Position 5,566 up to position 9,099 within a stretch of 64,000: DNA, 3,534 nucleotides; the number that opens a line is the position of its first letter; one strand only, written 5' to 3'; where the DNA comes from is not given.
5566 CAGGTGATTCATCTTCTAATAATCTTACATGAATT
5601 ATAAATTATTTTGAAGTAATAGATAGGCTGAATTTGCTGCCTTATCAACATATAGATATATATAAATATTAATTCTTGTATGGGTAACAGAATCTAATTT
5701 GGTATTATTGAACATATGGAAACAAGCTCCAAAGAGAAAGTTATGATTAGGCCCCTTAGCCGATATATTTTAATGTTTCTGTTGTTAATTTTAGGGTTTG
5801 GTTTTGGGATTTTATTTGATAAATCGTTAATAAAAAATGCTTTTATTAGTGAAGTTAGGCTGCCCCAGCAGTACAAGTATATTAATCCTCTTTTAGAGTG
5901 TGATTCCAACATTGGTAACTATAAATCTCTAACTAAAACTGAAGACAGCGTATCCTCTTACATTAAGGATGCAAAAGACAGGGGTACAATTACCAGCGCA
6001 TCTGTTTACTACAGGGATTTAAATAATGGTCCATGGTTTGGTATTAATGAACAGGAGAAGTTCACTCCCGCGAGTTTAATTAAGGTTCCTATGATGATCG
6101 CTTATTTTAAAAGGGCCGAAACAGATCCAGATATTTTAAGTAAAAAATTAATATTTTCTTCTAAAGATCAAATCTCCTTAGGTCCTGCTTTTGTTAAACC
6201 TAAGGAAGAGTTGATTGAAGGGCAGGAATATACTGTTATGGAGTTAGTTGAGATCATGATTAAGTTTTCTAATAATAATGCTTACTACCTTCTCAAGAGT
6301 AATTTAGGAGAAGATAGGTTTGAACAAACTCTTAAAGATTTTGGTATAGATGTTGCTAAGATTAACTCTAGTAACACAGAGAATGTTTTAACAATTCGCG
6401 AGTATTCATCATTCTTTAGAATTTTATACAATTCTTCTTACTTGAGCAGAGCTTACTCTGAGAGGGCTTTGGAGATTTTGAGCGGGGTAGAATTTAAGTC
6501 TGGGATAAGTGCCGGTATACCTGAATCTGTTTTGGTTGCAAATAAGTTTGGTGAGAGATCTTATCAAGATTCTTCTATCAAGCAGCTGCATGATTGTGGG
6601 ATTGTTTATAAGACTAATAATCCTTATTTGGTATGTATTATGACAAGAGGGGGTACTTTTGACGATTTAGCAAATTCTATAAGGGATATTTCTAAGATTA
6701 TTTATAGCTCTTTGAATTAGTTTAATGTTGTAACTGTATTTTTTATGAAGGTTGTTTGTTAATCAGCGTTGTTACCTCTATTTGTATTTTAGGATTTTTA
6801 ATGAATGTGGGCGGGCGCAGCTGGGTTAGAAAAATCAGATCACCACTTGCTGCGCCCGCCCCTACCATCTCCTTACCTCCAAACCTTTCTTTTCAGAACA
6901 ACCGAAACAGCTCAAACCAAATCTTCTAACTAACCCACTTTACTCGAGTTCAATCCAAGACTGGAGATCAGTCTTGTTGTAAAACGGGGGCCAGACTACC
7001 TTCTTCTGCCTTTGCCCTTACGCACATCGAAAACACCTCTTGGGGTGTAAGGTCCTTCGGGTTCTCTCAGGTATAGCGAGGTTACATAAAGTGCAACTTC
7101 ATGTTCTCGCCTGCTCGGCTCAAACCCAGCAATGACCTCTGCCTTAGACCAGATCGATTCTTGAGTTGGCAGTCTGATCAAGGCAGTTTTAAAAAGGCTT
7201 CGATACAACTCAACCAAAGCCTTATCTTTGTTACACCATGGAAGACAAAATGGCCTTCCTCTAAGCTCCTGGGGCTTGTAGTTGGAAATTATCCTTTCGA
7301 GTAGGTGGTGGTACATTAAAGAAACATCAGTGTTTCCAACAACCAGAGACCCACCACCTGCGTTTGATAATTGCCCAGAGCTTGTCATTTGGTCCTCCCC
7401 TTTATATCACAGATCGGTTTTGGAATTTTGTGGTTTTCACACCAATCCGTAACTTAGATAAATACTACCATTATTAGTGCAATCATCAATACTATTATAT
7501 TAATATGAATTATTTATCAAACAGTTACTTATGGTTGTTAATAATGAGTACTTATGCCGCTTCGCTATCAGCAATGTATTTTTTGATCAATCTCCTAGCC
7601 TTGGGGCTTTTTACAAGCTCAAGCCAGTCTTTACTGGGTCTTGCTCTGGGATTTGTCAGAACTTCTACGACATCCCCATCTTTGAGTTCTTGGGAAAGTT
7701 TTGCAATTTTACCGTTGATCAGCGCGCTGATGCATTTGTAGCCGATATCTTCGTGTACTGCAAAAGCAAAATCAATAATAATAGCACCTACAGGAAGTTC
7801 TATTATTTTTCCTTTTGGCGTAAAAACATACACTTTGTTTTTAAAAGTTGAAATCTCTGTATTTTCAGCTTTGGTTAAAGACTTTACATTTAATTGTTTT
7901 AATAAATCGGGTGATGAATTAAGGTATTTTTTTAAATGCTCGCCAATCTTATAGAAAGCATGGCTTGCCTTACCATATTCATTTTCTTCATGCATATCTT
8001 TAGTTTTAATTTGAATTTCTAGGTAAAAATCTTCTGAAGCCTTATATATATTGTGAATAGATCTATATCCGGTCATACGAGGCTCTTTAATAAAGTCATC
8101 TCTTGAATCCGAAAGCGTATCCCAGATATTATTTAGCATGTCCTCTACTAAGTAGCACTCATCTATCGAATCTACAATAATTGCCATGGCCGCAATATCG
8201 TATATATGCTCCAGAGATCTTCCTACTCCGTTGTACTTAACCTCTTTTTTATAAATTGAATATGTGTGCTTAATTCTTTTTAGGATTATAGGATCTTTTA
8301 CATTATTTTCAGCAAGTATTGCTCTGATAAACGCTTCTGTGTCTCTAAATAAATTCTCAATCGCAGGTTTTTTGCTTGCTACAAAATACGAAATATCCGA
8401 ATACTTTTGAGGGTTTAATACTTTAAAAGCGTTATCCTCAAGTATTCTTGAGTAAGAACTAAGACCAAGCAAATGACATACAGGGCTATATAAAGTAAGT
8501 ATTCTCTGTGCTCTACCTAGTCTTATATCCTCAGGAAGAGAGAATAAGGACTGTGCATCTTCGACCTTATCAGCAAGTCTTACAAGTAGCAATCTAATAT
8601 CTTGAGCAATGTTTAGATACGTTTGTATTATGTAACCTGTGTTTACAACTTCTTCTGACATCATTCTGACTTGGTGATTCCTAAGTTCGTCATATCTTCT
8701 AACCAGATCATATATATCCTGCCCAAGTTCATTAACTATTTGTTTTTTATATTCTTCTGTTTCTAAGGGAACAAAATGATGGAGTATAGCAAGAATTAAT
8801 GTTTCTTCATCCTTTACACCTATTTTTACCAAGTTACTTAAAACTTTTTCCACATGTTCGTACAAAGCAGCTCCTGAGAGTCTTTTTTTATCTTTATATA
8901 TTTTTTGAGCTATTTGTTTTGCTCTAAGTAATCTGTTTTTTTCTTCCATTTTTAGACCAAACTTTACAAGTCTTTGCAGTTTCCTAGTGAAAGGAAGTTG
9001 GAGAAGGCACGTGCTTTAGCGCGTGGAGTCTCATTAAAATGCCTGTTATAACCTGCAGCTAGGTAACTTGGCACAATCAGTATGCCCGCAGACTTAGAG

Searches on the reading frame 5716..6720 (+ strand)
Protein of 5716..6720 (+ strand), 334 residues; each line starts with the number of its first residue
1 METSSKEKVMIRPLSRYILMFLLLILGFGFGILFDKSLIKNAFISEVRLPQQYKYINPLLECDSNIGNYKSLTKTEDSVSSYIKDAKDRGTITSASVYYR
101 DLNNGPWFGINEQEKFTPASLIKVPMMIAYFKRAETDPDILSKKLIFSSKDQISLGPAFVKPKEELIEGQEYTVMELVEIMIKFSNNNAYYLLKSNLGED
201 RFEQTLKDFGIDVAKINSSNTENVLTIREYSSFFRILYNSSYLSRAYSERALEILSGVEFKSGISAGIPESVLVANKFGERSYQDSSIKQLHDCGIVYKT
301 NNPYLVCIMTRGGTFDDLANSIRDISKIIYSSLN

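Call 63: search_protein_families(library=pfam, proteins=[window:5716-6720:+], max_evalue=0.00001)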
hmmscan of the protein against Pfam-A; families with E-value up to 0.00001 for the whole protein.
window:5716-6720:+ (334 aa): 1 family
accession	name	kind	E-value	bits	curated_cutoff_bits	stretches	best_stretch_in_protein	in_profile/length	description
PF13354.11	Beta-lactamase2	-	4.1e-38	131.3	22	1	96-310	1-214/214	Beta-lactamase enzyme family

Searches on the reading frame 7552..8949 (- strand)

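Call 63: search_protein_families(library=pfam, proteins=[window:7552-8949:-], max_evalue=0.00001)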
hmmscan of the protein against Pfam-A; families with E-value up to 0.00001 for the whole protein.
window:7552-8949:- (465 aa): 3 families
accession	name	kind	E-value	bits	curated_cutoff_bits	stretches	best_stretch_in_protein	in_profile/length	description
PF04607.23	RelA_SpoT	-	7.6e-26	91.1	27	1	224-336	1-111/113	Region found in RelA / SpoT proteins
PF02824.27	TGS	-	2.4e-19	69.5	22.2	1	373-432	1-60/60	TGS domain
PF13328.12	HD_4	-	4.6e-14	52.9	27.2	1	11-163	2-155/156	HD domain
